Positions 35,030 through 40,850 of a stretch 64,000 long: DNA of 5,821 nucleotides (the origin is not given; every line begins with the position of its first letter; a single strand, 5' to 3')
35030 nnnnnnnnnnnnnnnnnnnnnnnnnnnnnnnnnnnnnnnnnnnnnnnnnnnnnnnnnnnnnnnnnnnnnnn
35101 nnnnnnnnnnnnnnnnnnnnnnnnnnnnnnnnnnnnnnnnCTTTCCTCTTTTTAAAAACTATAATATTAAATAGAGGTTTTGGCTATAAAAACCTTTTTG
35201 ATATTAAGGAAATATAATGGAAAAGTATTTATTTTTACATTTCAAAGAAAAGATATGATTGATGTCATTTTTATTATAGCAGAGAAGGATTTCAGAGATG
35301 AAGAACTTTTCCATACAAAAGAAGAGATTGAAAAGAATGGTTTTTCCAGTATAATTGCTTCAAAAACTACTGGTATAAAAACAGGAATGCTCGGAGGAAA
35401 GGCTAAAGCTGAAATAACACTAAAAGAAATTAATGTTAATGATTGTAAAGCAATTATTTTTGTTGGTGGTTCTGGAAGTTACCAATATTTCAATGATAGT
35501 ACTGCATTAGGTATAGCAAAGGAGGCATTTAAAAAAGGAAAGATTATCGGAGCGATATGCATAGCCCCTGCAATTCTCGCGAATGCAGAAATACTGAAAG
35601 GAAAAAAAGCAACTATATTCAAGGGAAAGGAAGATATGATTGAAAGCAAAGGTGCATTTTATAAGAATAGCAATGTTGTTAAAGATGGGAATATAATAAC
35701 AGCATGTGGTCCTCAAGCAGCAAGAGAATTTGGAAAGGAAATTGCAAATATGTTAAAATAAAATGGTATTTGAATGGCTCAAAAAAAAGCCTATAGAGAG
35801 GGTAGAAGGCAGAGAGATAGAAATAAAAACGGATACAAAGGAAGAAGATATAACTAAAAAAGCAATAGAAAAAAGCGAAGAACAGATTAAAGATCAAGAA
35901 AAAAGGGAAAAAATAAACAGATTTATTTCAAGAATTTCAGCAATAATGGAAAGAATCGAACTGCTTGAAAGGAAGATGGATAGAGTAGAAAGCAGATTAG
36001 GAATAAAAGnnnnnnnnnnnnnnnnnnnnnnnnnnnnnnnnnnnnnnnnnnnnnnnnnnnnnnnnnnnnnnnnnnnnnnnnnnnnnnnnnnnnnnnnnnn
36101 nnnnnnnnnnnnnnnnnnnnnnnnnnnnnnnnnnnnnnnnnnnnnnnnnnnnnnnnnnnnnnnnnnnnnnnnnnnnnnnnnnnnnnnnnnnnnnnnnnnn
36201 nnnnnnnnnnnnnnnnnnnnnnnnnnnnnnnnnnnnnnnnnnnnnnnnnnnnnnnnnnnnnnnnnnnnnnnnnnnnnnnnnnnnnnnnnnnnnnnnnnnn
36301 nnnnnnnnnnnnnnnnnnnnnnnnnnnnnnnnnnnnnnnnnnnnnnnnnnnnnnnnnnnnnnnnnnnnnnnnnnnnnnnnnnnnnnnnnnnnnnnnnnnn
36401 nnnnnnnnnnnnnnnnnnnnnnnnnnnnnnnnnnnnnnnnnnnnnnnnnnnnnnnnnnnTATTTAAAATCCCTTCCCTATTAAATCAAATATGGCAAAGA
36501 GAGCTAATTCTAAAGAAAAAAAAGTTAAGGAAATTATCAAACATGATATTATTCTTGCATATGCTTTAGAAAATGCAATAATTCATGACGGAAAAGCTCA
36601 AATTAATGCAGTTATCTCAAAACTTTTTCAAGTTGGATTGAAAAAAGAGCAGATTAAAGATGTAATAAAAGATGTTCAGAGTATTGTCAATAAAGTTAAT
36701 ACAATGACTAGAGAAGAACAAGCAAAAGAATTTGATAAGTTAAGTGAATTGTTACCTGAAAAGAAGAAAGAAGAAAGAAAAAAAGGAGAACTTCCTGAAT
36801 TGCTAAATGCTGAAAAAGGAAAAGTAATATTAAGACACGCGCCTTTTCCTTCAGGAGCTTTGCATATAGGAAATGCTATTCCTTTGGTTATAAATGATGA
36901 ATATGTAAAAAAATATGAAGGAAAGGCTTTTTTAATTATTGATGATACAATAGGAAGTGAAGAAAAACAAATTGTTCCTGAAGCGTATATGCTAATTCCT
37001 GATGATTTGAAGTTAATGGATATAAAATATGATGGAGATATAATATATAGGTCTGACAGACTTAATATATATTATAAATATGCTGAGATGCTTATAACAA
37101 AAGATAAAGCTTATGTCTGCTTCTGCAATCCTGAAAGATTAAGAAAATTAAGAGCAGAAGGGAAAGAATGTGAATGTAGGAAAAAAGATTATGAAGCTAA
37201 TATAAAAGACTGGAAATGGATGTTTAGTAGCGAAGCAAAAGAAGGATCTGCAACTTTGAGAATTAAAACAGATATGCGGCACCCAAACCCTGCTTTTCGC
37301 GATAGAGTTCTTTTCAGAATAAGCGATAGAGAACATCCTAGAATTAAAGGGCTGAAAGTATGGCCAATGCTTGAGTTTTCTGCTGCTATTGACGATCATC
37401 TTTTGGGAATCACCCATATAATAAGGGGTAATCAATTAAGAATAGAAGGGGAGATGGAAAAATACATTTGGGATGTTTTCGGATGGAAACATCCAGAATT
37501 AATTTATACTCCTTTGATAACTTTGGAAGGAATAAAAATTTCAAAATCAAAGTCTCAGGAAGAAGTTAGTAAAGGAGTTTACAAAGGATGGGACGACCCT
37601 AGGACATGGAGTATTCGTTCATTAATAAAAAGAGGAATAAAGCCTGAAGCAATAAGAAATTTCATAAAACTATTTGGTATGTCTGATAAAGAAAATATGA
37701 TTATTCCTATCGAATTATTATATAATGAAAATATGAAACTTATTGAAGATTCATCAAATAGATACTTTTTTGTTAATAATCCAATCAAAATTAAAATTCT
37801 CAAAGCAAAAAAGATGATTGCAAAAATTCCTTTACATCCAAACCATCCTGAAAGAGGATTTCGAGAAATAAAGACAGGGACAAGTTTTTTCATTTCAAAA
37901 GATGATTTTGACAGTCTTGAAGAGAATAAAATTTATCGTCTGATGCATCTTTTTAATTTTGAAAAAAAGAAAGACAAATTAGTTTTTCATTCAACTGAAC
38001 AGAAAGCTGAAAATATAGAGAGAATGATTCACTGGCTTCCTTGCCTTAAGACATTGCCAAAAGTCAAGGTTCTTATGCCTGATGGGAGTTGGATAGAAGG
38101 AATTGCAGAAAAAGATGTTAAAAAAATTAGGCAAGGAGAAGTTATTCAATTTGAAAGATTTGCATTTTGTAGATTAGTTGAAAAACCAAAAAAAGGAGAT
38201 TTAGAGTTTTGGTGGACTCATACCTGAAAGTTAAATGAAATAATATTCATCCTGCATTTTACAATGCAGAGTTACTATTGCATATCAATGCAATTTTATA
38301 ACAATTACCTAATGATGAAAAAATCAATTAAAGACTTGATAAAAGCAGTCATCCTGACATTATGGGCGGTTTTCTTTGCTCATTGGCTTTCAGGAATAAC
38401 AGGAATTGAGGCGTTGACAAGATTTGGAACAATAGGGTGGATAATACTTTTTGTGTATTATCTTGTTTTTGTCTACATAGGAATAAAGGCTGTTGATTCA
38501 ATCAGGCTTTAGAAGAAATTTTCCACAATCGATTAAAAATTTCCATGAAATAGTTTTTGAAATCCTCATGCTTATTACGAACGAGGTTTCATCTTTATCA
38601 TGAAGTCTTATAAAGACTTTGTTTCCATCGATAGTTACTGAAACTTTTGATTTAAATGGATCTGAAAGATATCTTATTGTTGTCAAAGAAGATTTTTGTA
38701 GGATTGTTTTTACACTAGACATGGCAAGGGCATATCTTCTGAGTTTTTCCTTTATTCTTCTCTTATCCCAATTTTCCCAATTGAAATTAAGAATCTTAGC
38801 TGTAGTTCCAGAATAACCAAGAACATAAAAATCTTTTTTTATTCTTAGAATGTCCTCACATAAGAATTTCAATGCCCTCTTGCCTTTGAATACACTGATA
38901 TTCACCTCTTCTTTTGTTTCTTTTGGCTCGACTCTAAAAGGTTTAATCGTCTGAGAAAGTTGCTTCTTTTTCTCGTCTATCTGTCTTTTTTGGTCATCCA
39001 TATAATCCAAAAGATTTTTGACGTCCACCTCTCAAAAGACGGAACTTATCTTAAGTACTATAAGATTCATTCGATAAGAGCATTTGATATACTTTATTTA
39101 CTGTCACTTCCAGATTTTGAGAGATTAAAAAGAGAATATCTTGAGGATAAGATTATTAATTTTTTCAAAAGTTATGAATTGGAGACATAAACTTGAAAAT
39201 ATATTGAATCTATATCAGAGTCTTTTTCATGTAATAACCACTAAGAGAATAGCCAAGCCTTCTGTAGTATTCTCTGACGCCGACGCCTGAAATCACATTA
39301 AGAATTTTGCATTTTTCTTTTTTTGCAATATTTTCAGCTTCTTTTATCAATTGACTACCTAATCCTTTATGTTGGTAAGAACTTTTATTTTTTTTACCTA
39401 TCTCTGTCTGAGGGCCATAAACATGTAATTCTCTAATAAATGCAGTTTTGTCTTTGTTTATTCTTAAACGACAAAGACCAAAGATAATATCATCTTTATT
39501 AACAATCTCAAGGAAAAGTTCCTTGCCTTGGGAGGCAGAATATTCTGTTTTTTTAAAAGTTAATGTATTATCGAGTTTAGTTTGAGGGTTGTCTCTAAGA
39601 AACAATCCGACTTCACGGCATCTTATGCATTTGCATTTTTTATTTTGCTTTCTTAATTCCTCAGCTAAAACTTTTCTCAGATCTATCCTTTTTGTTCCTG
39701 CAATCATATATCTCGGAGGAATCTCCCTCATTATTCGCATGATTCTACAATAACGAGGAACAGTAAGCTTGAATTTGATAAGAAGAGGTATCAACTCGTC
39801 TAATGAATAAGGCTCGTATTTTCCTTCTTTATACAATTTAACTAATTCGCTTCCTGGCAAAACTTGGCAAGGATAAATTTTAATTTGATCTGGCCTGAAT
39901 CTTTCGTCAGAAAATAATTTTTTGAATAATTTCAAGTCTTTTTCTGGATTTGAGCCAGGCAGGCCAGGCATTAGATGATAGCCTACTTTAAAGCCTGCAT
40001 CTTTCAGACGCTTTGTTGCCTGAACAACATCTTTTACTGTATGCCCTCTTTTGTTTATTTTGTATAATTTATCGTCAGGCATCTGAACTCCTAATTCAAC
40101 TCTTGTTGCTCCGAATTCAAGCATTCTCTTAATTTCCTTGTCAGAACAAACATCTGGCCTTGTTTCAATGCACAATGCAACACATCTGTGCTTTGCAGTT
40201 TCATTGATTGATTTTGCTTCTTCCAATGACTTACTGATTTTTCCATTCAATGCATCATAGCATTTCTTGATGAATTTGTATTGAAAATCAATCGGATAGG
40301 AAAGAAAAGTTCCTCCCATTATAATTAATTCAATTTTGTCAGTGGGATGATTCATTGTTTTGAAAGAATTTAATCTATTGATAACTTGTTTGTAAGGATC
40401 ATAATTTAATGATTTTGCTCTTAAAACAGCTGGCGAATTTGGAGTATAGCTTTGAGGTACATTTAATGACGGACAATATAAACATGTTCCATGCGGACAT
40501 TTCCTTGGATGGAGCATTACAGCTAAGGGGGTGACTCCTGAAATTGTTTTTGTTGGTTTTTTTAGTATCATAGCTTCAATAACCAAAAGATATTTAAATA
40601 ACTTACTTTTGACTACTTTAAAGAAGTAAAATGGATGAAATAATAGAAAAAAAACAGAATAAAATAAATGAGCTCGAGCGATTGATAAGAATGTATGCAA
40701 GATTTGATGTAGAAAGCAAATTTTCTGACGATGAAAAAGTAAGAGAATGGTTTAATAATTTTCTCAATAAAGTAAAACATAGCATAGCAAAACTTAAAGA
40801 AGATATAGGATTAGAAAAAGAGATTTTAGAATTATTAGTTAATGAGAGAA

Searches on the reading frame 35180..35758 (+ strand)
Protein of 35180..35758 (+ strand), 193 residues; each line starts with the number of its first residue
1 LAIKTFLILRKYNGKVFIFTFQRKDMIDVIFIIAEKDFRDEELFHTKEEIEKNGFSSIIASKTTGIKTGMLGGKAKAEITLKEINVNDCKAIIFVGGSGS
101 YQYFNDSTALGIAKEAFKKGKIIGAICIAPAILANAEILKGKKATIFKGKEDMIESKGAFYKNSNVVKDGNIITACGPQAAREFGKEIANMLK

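Call 50: search_protein_families(library=pfam, proteins=[window:35180-35758:+], max_evalue=0.001)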
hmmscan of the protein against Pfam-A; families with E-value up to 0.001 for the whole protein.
window:35180-35758:+ (193 aa): 2 families
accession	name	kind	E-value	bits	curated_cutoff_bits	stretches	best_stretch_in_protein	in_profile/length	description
PF01965.30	DJ-1_PfpI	-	1.9e-33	116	26.6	1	29-190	3-164/165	DJ-1/PfpI family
PF04422.18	FrhB_FdhB_N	-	0.00066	20.2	22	0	112-167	24-74/78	Coenzyme F420 hydrogenase/dehydrogenase, beta subunit N-term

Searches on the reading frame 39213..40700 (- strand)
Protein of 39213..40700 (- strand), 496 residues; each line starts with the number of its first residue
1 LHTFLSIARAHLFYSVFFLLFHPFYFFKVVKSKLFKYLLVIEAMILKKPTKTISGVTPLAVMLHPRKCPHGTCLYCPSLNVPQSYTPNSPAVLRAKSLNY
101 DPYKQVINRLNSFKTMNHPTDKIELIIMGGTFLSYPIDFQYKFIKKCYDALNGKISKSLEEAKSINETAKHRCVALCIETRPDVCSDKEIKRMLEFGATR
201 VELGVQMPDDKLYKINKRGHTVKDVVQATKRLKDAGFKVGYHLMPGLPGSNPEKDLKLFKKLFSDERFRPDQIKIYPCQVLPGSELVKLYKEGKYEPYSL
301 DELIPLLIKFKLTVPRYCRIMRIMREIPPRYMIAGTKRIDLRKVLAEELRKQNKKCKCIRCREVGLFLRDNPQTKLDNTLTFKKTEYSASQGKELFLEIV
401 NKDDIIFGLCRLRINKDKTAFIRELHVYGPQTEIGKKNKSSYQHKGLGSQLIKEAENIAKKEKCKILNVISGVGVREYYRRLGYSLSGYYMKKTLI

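Call 50: search_protein_families(library=pfam, proteins=[window:39213-40700:-], max_evalue=0.001)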
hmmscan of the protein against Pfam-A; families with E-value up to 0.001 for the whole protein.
window:39213-40700:- (496 aa): 5 families
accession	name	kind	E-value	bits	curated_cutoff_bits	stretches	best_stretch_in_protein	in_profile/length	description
PF16199.10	Radical_SAM_C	-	6.5e-20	71.4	31.9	1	270-345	1-76/85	Radical_SAM C-terminal domain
PF04055.27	Radical_SAM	-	3.1e-19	70.2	29.5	1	64-254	3-158/166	Radical SAM superfamily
PF00583.31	Acetyltransf_1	-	2.3e-08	34.8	20.7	1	391-484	31-116/116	Acetyltransferase (GNAT) family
PF13508.13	Acetyltransf_7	-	1e-05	26.2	27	1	439-485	37-83/84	Acetyltransferase (GNAT) domain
PF13673.13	Acetyltransf_10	-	0.0003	21.2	23.6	1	440-485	61-108/128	Acetyltransferase (GNAT) domain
